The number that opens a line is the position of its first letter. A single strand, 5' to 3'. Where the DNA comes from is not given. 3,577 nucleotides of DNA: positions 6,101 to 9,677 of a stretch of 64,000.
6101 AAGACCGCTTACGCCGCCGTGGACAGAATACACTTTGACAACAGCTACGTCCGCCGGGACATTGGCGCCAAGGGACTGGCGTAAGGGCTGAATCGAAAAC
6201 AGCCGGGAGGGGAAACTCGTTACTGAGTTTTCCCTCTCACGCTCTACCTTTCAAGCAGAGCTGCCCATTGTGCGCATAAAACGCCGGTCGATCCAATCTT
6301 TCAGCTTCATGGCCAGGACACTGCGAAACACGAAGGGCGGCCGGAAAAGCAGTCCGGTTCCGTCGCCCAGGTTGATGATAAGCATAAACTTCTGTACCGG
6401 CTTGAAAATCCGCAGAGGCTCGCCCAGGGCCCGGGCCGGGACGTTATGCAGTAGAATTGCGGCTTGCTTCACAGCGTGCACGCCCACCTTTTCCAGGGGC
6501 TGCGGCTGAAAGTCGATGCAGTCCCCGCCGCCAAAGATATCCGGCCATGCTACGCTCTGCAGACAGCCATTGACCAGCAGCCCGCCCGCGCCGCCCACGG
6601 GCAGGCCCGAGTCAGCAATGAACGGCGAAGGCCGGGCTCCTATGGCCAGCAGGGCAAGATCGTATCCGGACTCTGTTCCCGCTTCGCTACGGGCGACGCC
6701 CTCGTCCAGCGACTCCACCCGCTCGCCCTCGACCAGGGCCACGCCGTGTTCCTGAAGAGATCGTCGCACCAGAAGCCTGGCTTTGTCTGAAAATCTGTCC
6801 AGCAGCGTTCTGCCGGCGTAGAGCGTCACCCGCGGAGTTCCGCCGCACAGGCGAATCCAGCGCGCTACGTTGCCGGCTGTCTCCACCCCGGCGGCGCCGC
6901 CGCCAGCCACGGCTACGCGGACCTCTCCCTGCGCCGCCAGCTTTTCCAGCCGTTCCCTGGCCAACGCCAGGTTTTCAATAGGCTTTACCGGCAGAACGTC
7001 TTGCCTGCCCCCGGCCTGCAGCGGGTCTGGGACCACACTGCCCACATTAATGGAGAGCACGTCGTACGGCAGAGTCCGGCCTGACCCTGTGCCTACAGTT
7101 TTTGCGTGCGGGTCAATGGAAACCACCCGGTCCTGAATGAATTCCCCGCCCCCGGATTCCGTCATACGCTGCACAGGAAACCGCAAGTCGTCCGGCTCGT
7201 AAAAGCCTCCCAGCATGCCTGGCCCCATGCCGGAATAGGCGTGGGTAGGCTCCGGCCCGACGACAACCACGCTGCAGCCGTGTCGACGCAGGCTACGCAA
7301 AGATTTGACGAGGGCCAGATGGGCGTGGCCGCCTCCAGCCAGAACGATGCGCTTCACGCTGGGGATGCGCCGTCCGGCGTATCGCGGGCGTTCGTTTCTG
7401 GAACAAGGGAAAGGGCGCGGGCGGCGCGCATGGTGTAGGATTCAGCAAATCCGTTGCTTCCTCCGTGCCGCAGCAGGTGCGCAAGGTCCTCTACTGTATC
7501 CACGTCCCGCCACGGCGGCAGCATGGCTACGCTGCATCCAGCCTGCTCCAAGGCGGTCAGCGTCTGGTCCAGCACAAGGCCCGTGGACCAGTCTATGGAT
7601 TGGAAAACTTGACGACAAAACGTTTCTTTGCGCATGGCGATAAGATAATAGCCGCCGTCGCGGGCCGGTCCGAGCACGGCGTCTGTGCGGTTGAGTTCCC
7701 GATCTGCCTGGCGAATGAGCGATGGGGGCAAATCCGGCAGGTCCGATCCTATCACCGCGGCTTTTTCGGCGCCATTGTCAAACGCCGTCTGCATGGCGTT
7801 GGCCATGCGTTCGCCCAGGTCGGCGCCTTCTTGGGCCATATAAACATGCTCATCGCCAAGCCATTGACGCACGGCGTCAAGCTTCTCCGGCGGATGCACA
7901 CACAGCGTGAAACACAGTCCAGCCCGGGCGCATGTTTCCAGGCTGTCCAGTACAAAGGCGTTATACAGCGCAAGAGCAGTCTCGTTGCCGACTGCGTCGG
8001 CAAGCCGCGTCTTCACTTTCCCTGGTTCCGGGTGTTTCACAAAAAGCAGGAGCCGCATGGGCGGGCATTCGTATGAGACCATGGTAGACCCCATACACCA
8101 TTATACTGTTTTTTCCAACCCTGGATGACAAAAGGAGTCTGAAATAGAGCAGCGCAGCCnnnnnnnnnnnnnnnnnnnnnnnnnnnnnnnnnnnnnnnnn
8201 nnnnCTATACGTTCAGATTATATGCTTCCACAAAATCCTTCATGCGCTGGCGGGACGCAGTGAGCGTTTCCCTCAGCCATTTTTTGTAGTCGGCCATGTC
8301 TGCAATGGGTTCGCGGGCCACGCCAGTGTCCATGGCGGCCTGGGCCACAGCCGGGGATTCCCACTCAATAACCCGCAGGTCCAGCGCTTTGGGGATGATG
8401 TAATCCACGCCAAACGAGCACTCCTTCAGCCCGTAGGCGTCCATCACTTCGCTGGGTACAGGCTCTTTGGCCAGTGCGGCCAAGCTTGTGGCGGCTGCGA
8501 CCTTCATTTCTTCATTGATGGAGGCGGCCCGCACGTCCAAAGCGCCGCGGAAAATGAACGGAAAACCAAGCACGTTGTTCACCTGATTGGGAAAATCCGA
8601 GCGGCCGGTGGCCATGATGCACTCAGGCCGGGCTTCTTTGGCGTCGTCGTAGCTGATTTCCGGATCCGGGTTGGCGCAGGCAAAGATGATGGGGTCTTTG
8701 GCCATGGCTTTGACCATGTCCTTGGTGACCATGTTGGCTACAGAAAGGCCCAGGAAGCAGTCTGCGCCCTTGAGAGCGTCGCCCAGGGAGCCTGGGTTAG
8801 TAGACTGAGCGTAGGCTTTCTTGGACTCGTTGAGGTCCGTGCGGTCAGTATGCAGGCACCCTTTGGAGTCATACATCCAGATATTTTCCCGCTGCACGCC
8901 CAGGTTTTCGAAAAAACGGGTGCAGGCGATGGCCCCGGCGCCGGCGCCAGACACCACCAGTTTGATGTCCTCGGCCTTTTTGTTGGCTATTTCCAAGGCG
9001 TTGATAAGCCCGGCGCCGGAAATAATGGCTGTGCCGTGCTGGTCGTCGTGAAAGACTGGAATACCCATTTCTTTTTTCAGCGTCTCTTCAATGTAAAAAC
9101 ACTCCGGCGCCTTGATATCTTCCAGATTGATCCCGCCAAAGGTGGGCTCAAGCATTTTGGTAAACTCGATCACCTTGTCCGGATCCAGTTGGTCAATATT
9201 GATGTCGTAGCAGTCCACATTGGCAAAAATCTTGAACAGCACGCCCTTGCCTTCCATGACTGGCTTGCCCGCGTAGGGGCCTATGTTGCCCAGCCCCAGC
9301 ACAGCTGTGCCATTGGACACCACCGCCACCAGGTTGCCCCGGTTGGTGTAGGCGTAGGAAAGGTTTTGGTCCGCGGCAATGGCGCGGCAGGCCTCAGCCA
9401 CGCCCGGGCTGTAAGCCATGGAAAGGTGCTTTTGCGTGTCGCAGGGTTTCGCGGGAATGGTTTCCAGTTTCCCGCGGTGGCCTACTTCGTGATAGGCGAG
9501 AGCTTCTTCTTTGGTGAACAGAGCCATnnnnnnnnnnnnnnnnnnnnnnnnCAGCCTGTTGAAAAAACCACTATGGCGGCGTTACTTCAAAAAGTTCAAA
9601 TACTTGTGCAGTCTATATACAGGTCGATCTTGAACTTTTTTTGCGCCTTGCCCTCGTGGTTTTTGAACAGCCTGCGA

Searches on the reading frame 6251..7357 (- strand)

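Call 47: search_protein_families(library=pfam, proteins=[window:6251-7357:-], max_evalue=0.0001)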
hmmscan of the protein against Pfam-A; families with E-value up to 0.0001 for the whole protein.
window:6251-7357:- (368 aa): 1 family
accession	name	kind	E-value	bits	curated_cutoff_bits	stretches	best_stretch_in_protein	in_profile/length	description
PF07992.20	Pyr_redox_2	-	2.9e-26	93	26.1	1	3-287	2-279/291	Pyridine nucleotide-disulphide oxidoreductase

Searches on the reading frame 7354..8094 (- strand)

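Call 47: search_protein_families(library=pfam, proteins=[window:7354-8094:-], max_evalue=0.0001)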
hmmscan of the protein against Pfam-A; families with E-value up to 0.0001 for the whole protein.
window:7354-8094:- (246 aa): 2 families
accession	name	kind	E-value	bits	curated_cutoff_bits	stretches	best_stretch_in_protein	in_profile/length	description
PF09837.15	DUF2064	-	4.2e-35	120.6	25.8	1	59-171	10-120/120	Uncharacterized protein conserved in bacteria (DUF2064)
PF01983.22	CofC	-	2.6e-06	27.2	22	1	26-212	12-187/217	Guanylyl transferase CofC like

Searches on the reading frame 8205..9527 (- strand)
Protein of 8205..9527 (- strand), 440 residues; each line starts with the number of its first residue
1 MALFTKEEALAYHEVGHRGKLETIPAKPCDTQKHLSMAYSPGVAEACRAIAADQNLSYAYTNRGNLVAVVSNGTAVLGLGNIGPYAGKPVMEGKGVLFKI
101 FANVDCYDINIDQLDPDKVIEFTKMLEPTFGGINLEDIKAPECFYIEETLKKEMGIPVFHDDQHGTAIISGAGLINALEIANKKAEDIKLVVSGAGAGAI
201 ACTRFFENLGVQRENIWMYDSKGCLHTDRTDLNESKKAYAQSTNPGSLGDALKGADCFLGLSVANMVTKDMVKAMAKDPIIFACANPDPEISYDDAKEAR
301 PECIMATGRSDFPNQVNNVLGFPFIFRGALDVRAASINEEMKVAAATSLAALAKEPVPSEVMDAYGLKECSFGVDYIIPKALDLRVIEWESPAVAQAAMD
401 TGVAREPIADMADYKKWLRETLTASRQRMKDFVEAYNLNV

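Call 47: search_protein_families(library=pfam, proteins=[window:8205-9527:-], max_evalue=0.0001)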
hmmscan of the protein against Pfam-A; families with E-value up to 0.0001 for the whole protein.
window:8205-9527:- (440 aa): 2 families
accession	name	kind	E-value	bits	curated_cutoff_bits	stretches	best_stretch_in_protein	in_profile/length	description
PF00390.24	malic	-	1.9e-28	100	23.1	1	19-151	2-182/182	Malic enzyme, N-terminal domain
PF03949.21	Malic_M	-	2.4e-21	76.7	23.5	1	165-356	3-228/258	Malic enzyme, NAD binding domain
